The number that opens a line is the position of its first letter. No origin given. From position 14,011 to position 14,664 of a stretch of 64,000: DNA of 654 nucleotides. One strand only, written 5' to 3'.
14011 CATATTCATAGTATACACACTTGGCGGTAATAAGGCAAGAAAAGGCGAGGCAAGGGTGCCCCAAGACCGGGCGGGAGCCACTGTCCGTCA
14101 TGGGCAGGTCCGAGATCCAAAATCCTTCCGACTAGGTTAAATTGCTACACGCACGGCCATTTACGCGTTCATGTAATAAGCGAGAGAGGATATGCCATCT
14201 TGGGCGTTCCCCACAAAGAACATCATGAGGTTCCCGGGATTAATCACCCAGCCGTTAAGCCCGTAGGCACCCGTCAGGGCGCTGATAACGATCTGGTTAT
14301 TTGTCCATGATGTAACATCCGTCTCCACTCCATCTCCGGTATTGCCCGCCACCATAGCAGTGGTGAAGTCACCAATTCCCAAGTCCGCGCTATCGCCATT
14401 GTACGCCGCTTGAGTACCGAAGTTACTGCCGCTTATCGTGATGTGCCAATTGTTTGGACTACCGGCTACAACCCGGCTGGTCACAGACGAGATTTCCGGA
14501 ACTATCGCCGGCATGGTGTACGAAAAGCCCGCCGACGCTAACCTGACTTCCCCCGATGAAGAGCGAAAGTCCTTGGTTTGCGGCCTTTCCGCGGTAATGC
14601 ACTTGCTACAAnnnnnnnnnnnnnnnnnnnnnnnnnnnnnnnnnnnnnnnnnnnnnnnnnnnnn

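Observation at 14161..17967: LEPR-XLL protease gene inactivated twice: a precise IS insertion (CTAA duplication) and a G8 homopolymer frameshift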

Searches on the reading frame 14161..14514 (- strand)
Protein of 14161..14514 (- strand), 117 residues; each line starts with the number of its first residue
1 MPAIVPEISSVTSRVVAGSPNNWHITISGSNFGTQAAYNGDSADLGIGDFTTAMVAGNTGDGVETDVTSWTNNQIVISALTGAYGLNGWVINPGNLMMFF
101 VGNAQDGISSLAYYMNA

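Call 30: list_cluster_members(proteins=[L001:2073-2870:+, L002:1286-2080:+, window:14161-14514:-, window:14612-16240:-, window:17983-19092:-])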
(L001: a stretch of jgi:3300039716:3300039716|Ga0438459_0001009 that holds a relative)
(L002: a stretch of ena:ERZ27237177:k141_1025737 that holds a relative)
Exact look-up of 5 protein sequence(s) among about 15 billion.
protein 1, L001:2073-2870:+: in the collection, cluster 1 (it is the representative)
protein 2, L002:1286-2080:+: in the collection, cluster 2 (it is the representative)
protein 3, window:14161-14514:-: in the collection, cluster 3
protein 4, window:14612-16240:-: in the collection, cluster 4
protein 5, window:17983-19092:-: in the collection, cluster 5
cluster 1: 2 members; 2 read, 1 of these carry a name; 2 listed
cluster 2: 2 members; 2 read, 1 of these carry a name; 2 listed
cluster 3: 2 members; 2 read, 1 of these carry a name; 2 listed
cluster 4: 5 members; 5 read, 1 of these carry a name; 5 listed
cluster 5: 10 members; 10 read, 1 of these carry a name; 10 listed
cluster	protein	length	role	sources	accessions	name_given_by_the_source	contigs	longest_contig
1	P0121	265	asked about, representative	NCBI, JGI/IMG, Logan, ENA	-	subtilase family serine protease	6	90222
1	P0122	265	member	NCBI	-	-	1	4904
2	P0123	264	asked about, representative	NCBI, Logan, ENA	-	-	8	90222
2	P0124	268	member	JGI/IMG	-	subtilase family serine protease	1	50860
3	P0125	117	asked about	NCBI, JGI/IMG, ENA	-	hypothetical protein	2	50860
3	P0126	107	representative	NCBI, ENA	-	-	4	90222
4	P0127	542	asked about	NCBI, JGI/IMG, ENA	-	transposase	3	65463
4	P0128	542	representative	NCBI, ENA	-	-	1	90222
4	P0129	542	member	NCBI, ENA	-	-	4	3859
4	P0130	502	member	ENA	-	-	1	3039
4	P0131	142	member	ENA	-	-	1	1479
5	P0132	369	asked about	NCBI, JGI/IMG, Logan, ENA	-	predicted dehydrogenase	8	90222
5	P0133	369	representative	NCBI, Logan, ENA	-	-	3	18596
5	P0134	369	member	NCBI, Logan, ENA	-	-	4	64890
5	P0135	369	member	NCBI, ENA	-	-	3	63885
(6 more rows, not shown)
